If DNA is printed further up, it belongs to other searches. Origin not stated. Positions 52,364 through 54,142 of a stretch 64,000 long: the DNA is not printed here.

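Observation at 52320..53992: Orphan fused PyrB-PyrI aspartate carbamoyltransferase with a leader-peptide/terminator attenuator-like structure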

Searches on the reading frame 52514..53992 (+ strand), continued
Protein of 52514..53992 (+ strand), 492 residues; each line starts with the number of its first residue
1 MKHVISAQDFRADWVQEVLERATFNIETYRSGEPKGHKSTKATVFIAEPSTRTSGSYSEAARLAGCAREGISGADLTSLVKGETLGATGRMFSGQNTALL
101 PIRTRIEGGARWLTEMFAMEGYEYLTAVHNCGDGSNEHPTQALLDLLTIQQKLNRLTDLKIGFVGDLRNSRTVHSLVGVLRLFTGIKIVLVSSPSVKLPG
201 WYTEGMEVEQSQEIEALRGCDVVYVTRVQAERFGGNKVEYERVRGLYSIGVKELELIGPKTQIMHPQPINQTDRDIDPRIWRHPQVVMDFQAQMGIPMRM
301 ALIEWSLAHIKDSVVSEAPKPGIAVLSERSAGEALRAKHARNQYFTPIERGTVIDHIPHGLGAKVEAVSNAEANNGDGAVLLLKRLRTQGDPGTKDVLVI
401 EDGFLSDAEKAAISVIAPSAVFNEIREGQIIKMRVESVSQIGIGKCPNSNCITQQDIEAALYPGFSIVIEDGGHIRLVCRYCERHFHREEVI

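Call 12: find_encoding_contigs(protein=P0004, flank=6000, max_places=3)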
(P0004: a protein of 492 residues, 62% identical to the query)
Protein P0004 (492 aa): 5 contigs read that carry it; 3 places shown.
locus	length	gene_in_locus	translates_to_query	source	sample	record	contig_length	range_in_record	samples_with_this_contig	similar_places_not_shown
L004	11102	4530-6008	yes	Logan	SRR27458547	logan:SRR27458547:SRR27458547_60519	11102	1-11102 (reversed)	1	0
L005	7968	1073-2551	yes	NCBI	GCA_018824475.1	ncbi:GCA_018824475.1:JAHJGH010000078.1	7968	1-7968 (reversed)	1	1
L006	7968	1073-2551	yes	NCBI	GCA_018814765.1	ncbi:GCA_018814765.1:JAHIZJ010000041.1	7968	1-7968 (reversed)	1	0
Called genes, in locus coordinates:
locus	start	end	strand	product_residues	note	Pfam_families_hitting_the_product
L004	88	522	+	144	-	-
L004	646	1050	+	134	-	-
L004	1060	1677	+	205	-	PF02223:Thymidylate_kin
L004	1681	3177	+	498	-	PF02934:GatB_N, PF02637:GatB_Yqey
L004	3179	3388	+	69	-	-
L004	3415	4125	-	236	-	-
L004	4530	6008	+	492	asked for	PF02729:OTCace_N, PF00185:OTCace, PF01948:PyrI, PF02748:PyrI_C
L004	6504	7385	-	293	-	PF01745:IPT (weak), PF01715:IPPT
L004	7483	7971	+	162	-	-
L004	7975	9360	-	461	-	PF00919:UPF0004, PF04055:Radical_SAM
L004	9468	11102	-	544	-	?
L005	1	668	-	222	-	?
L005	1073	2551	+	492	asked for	PF02729:OTCace_N, PF00185:OTCace, PF01948:PyrI, PF02748:PyrI_C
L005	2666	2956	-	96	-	-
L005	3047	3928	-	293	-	PF01745:IPT (weak), PF01715:IPPT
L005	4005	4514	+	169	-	-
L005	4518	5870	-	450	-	PF00919:UPF0004, PF04055:Radical_SAM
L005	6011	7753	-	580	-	PF07973:tRNA_SAD, PF00587:tRNA-synt_2b, PF03129:HGTP_anticodon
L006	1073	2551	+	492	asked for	PF02729:OTCace_N, PF00185:OTCace, PF01948:PyrI, PF02748:PyrI_C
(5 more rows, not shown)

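Call 14: find_encoding_contigs(protein=P0010, flank=6000, max_places=2)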
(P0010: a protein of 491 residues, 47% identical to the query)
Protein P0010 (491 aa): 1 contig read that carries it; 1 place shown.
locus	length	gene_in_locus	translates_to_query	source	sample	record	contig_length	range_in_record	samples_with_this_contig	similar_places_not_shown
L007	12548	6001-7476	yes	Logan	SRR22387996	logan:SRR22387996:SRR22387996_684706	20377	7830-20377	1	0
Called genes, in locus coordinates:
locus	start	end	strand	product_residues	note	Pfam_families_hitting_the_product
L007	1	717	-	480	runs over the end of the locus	PF01943:Polysacc_synt, PF13440:Polysacc_synt_3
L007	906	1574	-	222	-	-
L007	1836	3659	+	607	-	PF08486:SpoIID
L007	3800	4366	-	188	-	PF03703:bPH_2 (weak)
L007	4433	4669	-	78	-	-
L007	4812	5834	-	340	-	PF05496:RuvB_N, PF13191:AAA_16 (faint), PF00004:AAA, PF07728:AAA_5 (faint), PF17864:AAA_lid_4, PF05491:WHD_RuvB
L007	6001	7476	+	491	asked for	PF02729:OTCace_N, PF00185:OTCace, PF01948:PyrI, PF02748:PyrI_C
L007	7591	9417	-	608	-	PF12229:PG_binding_4 (weak), PF04294:VanW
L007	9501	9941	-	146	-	PF17886:ArsA_HSP20 (faint), PF00011:HSP20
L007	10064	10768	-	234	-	-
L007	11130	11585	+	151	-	-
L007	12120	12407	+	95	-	-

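Call 15: find_encoding_contigs(protein=P0011, flank=6000, max_places=2)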
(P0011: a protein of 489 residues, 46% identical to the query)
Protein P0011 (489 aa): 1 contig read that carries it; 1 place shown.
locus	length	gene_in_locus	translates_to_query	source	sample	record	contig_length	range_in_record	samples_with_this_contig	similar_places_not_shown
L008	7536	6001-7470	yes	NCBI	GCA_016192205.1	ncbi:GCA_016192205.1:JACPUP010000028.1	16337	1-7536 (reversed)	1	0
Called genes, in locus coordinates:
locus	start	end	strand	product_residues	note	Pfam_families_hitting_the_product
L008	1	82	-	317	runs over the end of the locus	PF00535:Glycos_transf_2, PF13641:Glyco_tranf_2_3 (weak)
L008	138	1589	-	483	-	PF01943:Polysacc_synt, PF13440:Polysacc_synt_3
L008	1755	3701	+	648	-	PF08486:SpoIID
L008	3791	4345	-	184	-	PF03703:bPH_2 (weak)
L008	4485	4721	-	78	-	-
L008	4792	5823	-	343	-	PF05496:RuvB_N, PF13191:AAA_16 (faint), PF00004:AAA, PF07728:AAA_5 (weak), PF17864:AAA_lid_4, PF05491:WHD_RuvB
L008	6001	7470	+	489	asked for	PF02729:OTCace_N, PF00185:OTCace, PF01948:PyrI, PF02748:PyrI_C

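Call 23: find_encoding_contigs(protein=P0003, flank=3000, max_places=2)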
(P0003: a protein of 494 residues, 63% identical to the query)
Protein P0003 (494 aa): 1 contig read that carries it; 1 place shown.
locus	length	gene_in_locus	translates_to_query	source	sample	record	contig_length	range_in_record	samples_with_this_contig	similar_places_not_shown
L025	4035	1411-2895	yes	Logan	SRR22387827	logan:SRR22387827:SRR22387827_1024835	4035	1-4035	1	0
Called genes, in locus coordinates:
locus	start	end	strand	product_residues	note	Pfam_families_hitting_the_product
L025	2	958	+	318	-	?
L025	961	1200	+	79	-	-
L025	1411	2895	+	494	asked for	PF02729:OTCace_N, PF00185:OTCace, PF01948:PyrI, PF02748:PyrI_C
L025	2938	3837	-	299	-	PF01745:IPT (weak), PF01715:IPPT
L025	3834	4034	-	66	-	?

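Call 24: find_encoding_contigs(protein=P0005, flank=3000, max_places=2)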
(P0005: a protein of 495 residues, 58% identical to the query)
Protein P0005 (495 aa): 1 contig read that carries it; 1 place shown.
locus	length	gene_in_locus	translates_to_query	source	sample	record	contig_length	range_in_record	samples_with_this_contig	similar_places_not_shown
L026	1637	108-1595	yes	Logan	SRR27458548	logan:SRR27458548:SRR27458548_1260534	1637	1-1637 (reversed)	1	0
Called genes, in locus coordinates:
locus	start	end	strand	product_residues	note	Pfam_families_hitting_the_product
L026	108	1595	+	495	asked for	PF02729:OTCace_N, PF00185:OTCace, PF01948:PyrI, PF02748:PyrI_C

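Call 25: find_encoding_contigs(protein=P0009, flank=4000, max_places=2)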
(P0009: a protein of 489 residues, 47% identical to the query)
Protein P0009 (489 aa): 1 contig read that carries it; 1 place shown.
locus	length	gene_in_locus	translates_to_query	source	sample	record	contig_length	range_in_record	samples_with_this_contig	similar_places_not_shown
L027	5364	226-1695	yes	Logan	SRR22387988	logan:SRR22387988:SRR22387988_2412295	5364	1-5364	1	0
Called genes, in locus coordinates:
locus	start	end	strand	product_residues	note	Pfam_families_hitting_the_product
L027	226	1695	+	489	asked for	PF02729:OTCace_N, PF00185:OTCace, PF01948:PyrI (weak), PF02748:PyrI_C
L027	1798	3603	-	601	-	PF12229:PG_binding_4 (faint), PF04294:VanW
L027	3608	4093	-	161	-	PF00011:HSP20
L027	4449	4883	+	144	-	-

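Call 31: search_solved_structures(query=window:52514-53992:+, show_alignments=0, max_evalue=0.00001)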
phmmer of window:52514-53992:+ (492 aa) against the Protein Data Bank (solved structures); distinct sequences matched with E-value up to 0.00001: 60.
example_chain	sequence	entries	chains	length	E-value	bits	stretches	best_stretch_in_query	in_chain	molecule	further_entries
2rgw_A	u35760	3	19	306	3.7e-43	151.2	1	1-304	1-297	Aspartate carbamoyltransferase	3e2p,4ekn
1ml4_A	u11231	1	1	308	6.4e-41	143.8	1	3-305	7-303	Aspartate Transcarbamoylase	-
6ypo_A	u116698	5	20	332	5.1e-36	127.7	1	40-305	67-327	PYRB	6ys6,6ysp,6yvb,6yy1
6yw9_A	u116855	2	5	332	6.9e-36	127.2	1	40-305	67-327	PYRB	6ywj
2be9_A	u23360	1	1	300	1.5e-35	126.2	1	1-303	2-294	Aspartate carbamoyltransferase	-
1pg5_A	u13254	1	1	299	1.5e-35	126.2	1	1-303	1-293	Aspartate carbamoyltransferase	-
1d09_A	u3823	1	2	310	1e-31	113.5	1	2-286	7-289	ASPARTATE CARBAMOYLTRANSFERASE CATALYTIC CHAIN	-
1at1_A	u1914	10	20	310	1.4e-31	113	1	2-286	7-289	ASPARTATE CARBAMOYLTRANSFERASE, CATALYTIC CHAIN | ASPARTATE TRANSCARBAMOYLASE | ASPARTATE CARBAMOYLTRANSFERASE (R STATE), CATALYTIC CHAIN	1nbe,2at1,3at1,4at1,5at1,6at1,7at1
2a0f_A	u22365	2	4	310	2.6e-31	112.2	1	2-286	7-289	Aspartate carbamoyltransferase catalytic chain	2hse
1q95_A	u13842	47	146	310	2.7e-31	112.1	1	2-286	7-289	Aspartate carbamoyltransferase catalytic chain | PROTEIN (ASPARTATE CARBAMOYLTRANSFERASE) | Aspartate carbamoyltransferase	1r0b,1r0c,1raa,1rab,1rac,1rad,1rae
1ekx_A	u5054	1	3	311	2.7e-31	112.1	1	2-286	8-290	ASPARTATE TRANSCARBAMOYLASE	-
1tth_A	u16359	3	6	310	3.2e-31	111.8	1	2-286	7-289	Aspartate carbamoyltransferase catalytic chain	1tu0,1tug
9atc_A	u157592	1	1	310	3.7e-31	111.7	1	2-286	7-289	ASPARTATE TRANSCARBAMOYLASE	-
6kj7_A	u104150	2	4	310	3.7e-31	111.7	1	2-286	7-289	Aspartate carbamoyltransferase catalytic subunit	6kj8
1sku_A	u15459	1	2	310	5.1e-31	111.2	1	2-286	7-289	Aspartate carbamoyltransferase catalytic chain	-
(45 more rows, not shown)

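Call 51: search_protein_families(library=ncbifam, proteins=[P0044, P0037, P0088, P0011, P0015], max_evalue=1e-20)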
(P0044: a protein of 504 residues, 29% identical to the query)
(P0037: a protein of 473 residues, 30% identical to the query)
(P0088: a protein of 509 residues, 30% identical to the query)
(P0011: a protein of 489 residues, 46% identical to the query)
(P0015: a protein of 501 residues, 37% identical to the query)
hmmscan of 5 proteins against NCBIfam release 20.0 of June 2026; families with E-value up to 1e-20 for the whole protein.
P0044 (504 aa): 9 families
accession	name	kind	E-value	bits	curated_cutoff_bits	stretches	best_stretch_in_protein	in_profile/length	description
TIGR00670.1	asp_carb_tr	equivalog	5.6e-81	272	236.95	1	8-316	1-303/304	aspartate carbamoyltransferase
NF002032.1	PRK00856.1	equivalog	3.2e-69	233.4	263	1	8-315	1-296/297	aspartate carbamoyltransferase catalytic subunit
NF006046.0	PRK08192.1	equivalog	4.5e-56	190.5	512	1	4-317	3-318/339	aspartate carbamoyltransferase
NF009916.0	PRK13376.1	equivalog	3.7e-51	174.2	800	1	2-476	2-519/525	bifunctional aspartate carbamoyltransferase catalytic subunit/aspartate carbamoyltransferase regulatory subunit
NF008853.0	PRK11891.1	equivalog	1.5e-50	172.1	560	1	7-327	88-409/430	aspartate carbamoyltransferase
NF001986.0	PRK00779.1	subfamily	5.2e-31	107.9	306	1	5-318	3-306/307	ornithine carbamoyltransferase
TIGR00658.1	orni_carb_tr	equivalog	1.8e-29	102.9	280.85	1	8-316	1-303/304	ornithine carbamoyltransferase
TIGR04384.1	putr_carbamoyl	exception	9.1e-24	84.2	500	1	9-318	1-309/330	putrescine carbamoyltransferase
NF010387.0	PRK13814.1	equivalog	1.7e-21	76.5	660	1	13-315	11-302/310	aspartate carbamoyltransferase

P0037 (473 aa): 13 families
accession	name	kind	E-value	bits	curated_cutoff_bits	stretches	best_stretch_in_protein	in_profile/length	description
TIGR00670.1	asp_carb_tr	equivalog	1.8e-106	355.7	236.95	1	6-297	3-300/304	aspartate carbamoyltransferase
NF002032.1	PRK00856.1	equivalog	1.9e-97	326.1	263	1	5-299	2-296/297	aspartate carbamoyltransferase catalytic subunit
NF006046.0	PRK08192.1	equivalog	1.7e-66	224.8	512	1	6-320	9-336/339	aspartate carbamoyltransferase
NF008853.0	PRK11891.1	equivalog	3e-62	210.6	560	1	29-318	118-415/430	aspartate carbamoyltransferase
NF009916.0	PRK13376.1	equivalog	6.7e-56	189.9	800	1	40-467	52-519/525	bifunctional aspartate carbamoyltransferase catalytic subunit/aspartate carbamoyltransferase regulatory subunit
NF001986.0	PRK00779.1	subfamily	5.6e-45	153.8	306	1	2-300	4-304/307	ornithine carbamoyltransferase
TIGR00658.1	orni_carb_tr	equivalog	1.7e-42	145.7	280.85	1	5-298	2-301/304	ornithine carbamoyltransferase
NF010387.0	PRK13814.1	equivalog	1.1e-41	142.7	660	1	12-296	14-299/310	aspartate carbamoyltransferase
TIGR00240.1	ATCase_reg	equivalog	4.7e-40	136.8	148.55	1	331-470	4-147/150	aspartate carbamoyltransferase regulatory subunit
TIGR04384.1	putr_carbamoyl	exception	5.7e-33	114.4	500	1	5-299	1-306/330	putrescine carbamoyltransferase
NF011380.0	PRK14805.1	equivalog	1.7e-29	102.9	421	1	4-300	2-300/302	ornithine carbamoyltransferase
NF002063.0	PRK00893.1-3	equivalog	9.1e-28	96.7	171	1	333-467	4-140/142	aspartate carbamoyltransferase regulatory subunit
NF003286.0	PRK04284.1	subfamily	1.6e-25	89.9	515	1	3-273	6-284/332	ornithine carbamoyltransferase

P0088 (509 aa): 10 families
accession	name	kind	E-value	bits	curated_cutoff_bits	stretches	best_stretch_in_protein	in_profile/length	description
TIGR00670.1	asp_carb_tr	equivalog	7.1e-82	274.9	236.95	1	9-325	1-302/304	aspartate carbamoyltransferase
NF002032.1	PRK00856.1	equivalog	4.6e-71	239.4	263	1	9-324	1-295/297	aspartate carbamoyltransferase catalytic subunit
NF009916.0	PRK13376.1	equivalog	9.3e-62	209.2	800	1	6-505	5-522/525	bifunctional aspartate carbamoyltransferase catalytic subunit/aspartate carbamoyltransferase regulatory subunit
NF006046.0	PRK08192.1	equivalog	6.7e-54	183.4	512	1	6-327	4-318/339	aspartate carbamoyltransferase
NF008853.0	PRK11891.1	equivalog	6.1e-48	163.5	560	1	10-323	90-395/430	aspartate carbamoyltransferase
TIGR00240.1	ATCase_reg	equivalog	4e-37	127.3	148.55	1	364-506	8-148/150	aspartate carbamoyltransferase regulatory subunit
NF001986.0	PRK00779.1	subfamily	1.6e-28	99.7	306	1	7-322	4-300/307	ornithine carbamoyltransferase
NF002063.0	PRK00893.1-3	equivalog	2.9e-28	98.3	171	1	364-498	6-136/142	aspartate carbamoyltransferase regulatory subunit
TIGR00658.1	orni_carb_tr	equivalog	1.3e-27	96.8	280.85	1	9-315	1-292/304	ornithine carbamoyltransferase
NF010387.0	PRK13814.1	equivalog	6.4e-22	77.8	660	1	11-322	8-299/310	aspartate carbamoyltransferase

P0011 (489 aa): 8 families
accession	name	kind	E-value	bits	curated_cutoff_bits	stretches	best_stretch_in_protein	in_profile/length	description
TIGR00670.1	asp_carb_tr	equivalog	2.1e-71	240.5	236.95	1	2-298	1-300/304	aspartate carbamoyltransferase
NF002032.1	PRK00856.1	equivalog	7.9e-68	228.8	263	1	2-299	1-295/297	aspartate carbamoyltransferase catalytic subunit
NF006046.0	PRK08192.1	equivalog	1.6e-46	159.1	512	1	2-298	7-314/339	aspartate carbamoyltransferase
NF008853.0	PRK11891.1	equivalog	6.6e-41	140.3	560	1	2-297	89-394/430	aspartate carbamoyltransferase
NF009916.0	PRK13376.1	equivalog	2.7e-35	121.9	800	1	38-481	50-517/525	bifunctional aspartate carbamoyltransferase catalytic subunit/aspartate carbamoyltransferase regulatory subunit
NF010387.0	PRK13814.1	equivalog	1.7e-30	106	660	1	3-298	7-300/310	aspartate carbamoyltransferase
NF001986.0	PRK00779.1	subfamily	8.8e-24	84.2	306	1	1-287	5-290/307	ornithine carbamoyltransferase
TIGR00658.1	orni_carb_tr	equivalog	3.4e-22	79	280.85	1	2-287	1-289/304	ornithine carbamoyltransferase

P0015 (501 aa): 7 families
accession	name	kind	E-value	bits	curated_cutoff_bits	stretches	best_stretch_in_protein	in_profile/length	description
TIGR00670.1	asp_carb_tr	equivalog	7e-62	209.3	236.95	1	2-311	1-300/304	aspartate carbamoyltransferase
NF002032.1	PRK00856.1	equivalog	9.5e-56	189.2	263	1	2-311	1-294/297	aspartate carbamoyltransferase catalytic subunit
NF009916.0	PRK13376.1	equivalog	1.4e-43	149.2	800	1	36-499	42-522/525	bifunctional aspartate carbamoyltransferase catalytic subunit/aspartate carbamoyltransferase regulatory subunit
NF006046.0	PRK08192.1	equivalog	2.2e-40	139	512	1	48-310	48-313/339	aspartate carbamoyltransferase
NF008853.0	PRK11891.1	equivalog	4e-40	137.7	560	1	3-309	90-393/430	aspartate carbamoyltransferase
NF010387.0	PRK13814.1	equivalog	6.4e-24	84.4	660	1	52-311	52-300/310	aspartate carbamoyltransferase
TIGR00240.1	ATCase_reg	equivalog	1.3e-21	77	148.55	1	358-499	7-147/150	aspartate carbamoyltransferase regulatory subunit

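Call 57: find_encoding_contigs(protein=P0001, flank=10000, max_places=2)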
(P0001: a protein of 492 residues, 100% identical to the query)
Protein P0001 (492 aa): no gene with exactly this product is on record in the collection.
